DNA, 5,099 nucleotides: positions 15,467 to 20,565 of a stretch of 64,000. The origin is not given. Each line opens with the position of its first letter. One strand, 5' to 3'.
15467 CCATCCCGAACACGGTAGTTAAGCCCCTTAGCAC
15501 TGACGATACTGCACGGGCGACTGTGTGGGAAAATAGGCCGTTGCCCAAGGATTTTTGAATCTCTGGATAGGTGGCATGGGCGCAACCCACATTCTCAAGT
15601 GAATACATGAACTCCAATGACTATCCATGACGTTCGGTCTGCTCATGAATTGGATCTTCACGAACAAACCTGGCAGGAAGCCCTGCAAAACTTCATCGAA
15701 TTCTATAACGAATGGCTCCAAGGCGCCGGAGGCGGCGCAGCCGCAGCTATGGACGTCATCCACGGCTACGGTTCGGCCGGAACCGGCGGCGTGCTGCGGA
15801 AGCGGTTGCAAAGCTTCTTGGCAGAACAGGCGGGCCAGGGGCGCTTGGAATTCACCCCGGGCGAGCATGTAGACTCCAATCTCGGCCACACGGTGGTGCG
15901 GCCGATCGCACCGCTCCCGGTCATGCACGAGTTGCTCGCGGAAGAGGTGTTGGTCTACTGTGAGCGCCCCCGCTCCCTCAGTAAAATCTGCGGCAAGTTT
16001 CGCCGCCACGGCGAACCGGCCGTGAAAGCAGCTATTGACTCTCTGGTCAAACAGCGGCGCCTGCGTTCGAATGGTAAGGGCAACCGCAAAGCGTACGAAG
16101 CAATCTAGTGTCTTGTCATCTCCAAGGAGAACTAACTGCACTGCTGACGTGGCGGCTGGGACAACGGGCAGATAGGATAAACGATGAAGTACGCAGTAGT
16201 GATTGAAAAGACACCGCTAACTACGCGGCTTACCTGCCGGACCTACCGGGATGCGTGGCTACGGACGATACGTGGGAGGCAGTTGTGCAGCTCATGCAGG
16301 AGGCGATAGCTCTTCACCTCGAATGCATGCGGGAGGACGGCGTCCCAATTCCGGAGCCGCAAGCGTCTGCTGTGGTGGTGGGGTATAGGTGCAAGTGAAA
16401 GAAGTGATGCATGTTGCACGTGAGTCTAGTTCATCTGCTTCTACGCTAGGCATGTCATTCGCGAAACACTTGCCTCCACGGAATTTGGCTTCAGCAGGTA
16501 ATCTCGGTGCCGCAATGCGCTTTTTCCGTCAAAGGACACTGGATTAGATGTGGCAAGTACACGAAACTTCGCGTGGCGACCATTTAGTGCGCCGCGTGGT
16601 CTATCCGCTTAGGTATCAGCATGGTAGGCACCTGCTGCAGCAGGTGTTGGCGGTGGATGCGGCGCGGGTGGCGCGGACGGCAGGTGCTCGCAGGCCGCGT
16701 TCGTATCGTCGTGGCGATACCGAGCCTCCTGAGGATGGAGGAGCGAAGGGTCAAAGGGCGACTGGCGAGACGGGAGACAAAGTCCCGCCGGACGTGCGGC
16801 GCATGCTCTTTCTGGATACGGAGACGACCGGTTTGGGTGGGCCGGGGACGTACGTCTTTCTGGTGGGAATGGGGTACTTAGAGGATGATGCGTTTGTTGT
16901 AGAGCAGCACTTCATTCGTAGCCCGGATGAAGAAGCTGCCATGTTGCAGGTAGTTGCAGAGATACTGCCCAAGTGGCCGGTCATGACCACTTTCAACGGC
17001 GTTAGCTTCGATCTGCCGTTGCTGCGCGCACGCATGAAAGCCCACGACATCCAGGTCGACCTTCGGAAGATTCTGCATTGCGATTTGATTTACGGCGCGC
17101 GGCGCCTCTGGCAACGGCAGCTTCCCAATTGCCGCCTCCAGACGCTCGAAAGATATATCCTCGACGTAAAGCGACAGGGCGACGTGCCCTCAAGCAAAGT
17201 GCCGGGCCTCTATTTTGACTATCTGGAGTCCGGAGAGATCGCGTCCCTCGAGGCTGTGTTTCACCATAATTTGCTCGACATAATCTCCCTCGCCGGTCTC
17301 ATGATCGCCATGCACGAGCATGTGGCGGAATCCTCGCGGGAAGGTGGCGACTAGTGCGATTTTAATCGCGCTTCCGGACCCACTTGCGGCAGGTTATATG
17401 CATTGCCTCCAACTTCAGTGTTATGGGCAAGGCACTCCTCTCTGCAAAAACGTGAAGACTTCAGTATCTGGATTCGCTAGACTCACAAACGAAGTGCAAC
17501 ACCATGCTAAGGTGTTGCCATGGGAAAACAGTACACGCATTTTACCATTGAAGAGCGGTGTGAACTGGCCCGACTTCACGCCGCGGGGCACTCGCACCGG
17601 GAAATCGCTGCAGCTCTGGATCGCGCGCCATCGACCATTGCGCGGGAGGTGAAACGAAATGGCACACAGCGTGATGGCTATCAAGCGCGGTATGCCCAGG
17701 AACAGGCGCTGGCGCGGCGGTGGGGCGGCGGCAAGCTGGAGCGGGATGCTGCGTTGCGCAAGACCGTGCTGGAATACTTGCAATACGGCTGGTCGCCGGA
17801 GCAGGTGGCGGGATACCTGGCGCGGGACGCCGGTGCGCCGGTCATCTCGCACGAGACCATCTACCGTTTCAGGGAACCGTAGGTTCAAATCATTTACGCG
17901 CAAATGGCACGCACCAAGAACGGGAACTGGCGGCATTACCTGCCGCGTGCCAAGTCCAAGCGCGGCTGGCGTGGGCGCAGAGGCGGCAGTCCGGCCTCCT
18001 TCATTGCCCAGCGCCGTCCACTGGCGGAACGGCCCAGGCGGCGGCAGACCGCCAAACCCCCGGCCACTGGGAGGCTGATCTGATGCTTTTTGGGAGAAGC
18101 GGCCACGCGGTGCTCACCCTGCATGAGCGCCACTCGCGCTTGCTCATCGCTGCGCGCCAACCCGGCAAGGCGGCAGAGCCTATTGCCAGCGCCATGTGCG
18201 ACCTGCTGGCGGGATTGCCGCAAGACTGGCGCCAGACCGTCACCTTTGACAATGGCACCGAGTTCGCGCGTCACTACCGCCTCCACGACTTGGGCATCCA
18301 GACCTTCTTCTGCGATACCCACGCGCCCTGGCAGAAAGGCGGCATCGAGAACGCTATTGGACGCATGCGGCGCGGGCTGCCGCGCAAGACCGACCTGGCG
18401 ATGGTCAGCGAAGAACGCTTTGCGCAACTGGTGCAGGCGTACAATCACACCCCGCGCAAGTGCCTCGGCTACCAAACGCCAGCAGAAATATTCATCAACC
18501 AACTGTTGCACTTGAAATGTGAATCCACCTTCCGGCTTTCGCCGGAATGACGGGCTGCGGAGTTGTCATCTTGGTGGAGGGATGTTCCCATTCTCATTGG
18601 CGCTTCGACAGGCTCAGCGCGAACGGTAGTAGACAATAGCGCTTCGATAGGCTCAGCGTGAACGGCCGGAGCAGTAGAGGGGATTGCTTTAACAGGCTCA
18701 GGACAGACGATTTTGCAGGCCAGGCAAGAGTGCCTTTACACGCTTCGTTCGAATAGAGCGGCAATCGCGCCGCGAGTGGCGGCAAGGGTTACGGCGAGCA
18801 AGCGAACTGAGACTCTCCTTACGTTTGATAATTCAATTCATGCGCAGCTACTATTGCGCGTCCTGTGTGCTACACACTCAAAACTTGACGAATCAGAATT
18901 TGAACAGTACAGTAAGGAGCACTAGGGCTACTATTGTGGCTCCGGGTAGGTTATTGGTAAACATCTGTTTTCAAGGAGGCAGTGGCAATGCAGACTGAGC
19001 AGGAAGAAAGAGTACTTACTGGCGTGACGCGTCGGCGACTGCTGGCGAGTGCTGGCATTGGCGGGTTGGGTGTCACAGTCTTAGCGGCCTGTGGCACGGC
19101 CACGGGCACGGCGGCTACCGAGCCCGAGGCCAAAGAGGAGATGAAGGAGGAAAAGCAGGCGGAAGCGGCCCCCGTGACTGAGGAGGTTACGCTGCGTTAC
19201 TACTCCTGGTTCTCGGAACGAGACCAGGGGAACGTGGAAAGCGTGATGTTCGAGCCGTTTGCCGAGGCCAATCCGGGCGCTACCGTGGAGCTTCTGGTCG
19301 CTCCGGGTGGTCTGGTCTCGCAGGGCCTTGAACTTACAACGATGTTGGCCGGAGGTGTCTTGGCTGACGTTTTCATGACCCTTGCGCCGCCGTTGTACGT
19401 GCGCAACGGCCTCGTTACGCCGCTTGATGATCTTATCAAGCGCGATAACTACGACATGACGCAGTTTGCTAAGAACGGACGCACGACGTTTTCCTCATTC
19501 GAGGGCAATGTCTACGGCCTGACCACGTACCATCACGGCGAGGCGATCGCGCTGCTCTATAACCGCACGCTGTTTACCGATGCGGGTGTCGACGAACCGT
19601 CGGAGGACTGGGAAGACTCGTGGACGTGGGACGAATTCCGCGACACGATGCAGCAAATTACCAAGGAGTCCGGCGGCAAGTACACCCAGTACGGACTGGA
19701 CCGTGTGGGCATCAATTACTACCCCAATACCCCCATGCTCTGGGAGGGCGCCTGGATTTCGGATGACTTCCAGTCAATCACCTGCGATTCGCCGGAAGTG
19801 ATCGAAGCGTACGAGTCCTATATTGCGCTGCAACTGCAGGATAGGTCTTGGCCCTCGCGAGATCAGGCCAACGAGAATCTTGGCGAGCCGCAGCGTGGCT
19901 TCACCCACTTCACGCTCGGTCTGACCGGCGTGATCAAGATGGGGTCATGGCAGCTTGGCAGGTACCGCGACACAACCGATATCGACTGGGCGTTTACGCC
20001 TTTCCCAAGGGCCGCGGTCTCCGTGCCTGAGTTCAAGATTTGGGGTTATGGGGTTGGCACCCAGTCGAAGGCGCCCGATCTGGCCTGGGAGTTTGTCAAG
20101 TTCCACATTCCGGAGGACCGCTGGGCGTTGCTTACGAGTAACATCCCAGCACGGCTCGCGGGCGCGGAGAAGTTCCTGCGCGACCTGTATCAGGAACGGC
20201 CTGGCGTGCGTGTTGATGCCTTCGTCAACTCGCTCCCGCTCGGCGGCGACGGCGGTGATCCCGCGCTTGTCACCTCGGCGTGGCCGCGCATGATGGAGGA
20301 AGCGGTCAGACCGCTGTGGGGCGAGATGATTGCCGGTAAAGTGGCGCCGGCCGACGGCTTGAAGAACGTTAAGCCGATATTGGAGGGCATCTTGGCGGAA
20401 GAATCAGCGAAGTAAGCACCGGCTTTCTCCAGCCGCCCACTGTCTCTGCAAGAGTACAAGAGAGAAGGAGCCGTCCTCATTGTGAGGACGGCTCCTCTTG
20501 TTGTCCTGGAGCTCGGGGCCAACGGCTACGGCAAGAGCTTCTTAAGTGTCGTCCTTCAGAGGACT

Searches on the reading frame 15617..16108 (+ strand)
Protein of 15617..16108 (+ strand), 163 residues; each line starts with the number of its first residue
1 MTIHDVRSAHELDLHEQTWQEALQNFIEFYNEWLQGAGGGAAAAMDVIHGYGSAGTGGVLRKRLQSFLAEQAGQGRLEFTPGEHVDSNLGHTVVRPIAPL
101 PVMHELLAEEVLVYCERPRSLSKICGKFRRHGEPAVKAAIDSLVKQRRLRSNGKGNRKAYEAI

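Call 9: search_protein_families(library=pfam, proteins=[window:15617-16108:+], max_evalue=0.001)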
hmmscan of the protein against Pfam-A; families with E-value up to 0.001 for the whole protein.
window:15617-16108:+ (163 aa): 1 family
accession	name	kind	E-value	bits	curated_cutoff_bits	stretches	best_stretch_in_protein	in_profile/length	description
PF01713.27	Smr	-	2.9e-07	31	25.7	1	12-94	1-74/77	Smr domain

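Call 48: search_protein_families(library=padloc, proteins=[window:15617-16108:+], max_evalue=0.001)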
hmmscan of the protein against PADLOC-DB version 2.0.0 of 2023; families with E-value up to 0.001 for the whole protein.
window:15617-16108:+ (163 aa): 0 families

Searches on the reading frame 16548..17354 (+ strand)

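Call 9: search_protein_families(library=pfam, proteins=[window:16548-17354:+], max_evalue=0.001)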
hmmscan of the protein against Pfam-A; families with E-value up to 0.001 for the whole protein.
window:16548-17354:+ (268 aa): 2 families
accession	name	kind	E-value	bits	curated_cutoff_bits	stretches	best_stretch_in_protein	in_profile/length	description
PF13482.12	RNase_H_2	-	8.6e-35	120.5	22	1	87-254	1-163/165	RNase_H superfamily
PF03104.25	DNA_pol_B_exo1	-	4.4e-05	23.4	23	1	123-168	137-184/242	DNA polymerase family B, exonuclease domain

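Call 48: search_protein_families(library=padloc, proteins=[window:16548-17354:+], max_evalue=0.001)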
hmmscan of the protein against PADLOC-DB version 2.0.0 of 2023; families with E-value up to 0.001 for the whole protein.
window:16548-17354:+ (268 aa): 0 families

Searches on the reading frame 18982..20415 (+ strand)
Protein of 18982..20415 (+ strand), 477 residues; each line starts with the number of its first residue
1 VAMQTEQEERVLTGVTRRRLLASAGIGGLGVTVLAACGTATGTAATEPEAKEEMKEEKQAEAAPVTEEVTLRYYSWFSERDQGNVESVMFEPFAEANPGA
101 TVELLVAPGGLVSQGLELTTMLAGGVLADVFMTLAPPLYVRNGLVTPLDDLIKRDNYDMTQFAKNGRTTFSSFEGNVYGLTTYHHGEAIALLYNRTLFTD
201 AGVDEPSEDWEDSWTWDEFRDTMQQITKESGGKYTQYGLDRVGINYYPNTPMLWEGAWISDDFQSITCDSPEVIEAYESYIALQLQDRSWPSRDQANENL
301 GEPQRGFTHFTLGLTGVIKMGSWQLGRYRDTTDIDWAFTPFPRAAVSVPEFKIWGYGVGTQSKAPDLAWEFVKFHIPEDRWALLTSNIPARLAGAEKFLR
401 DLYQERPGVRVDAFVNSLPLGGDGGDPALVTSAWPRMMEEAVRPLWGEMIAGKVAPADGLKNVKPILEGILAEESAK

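Call 9: search_protein_families(library=pfam, proteins=[window:18982-20415:+], max_evalue=0.001)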
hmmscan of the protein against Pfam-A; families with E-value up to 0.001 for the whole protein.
window:18982-20415:+ (477 aa): 1 family
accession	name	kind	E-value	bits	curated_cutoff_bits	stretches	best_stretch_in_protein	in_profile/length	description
PF01547.30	SBP_bac_1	-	1.3e-26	94.7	26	1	90-374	14-299/307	Bacterial extracellular solute-binding protein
